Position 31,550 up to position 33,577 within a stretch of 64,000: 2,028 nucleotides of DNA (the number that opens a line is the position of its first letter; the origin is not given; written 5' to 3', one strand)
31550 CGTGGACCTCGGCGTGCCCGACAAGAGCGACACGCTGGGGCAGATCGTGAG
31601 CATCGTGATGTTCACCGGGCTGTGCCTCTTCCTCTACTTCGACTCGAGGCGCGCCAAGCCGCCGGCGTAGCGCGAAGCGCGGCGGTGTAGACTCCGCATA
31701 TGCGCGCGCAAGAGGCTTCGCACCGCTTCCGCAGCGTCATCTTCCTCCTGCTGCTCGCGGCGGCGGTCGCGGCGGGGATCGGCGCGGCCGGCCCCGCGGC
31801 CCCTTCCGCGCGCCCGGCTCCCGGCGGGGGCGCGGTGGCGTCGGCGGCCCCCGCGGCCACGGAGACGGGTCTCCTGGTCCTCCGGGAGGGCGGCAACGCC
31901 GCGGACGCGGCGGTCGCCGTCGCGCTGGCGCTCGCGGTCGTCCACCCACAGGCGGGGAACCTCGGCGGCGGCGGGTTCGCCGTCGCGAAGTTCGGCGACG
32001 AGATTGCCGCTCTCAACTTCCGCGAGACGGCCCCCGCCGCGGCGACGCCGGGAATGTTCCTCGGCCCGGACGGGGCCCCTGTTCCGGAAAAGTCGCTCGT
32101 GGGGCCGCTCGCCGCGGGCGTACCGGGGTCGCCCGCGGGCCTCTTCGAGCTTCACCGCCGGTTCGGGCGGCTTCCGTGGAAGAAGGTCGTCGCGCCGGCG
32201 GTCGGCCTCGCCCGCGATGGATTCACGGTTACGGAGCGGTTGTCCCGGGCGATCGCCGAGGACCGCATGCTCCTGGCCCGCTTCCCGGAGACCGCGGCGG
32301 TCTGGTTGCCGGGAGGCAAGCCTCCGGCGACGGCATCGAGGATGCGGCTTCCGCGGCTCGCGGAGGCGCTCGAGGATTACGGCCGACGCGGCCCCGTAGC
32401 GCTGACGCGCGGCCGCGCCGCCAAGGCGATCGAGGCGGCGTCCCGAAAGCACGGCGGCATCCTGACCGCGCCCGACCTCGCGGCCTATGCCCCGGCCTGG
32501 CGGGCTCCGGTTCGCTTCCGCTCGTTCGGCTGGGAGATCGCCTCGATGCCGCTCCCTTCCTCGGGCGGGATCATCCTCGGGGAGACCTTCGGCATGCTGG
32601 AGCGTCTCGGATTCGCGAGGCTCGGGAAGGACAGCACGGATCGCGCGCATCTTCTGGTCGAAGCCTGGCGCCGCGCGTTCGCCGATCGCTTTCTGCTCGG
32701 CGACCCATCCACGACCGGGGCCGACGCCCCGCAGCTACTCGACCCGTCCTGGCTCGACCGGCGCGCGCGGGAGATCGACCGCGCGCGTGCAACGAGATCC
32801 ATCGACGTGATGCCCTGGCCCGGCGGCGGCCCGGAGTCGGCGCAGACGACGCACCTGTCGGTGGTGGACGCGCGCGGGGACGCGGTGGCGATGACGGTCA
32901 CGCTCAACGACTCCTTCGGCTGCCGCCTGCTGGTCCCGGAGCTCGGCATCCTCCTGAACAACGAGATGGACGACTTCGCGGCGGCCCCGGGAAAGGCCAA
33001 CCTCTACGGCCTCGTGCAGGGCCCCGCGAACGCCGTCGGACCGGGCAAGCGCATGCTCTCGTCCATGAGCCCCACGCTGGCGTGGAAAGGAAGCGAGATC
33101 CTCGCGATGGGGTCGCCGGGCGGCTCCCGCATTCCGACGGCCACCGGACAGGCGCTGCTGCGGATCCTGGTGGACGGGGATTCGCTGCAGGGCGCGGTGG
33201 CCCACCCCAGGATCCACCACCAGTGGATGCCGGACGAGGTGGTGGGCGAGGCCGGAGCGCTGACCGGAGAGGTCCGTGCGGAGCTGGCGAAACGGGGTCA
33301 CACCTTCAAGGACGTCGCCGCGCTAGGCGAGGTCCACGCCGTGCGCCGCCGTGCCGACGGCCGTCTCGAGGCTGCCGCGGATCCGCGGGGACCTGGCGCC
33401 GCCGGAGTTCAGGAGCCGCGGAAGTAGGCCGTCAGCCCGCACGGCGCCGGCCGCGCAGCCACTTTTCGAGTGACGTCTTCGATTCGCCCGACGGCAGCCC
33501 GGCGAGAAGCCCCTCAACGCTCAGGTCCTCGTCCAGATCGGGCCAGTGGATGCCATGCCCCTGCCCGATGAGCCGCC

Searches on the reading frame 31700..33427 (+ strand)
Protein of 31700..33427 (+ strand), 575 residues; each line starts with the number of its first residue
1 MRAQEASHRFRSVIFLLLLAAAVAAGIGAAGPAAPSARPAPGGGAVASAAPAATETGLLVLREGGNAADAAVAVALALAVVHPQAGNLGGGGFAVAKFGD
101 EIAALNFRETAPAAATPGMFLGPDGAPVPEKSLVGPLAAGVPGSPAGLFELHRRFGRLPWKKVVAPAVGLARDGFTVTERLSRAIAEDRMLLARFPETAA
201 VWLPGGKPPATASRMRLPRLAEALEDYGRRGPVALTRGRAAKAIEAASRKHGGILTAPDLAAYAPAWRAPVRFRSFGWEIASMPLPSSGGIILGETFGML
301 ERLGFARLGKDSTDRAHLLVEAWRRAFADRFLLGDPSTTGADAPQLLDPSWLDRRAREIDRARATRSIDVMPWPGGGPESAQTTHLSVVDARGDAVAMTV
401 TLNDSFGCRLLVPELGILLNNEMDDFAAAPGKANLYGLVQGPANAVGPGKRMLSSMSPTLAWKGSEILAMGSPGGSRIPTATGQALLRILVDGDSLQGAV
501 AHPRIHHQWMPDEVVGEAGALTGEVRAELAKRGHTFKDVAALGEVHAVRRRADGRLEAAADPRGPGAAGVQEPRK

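Call 38: search_protein_families(library=pfam, max_evalue=0.00001, proteins=[window:31700-33427:+])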
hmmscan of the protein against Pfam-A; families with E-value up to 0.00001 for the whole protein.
window:31700-33427:+ (575 aa): 1 family
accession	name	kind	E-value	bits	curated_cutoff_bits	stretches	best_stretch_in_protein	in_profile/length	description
PF01019.26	G_glu_transpept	-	4.1e-147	491.5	27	1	60-566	3-512/512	Gamma-glutamyltranspeptidase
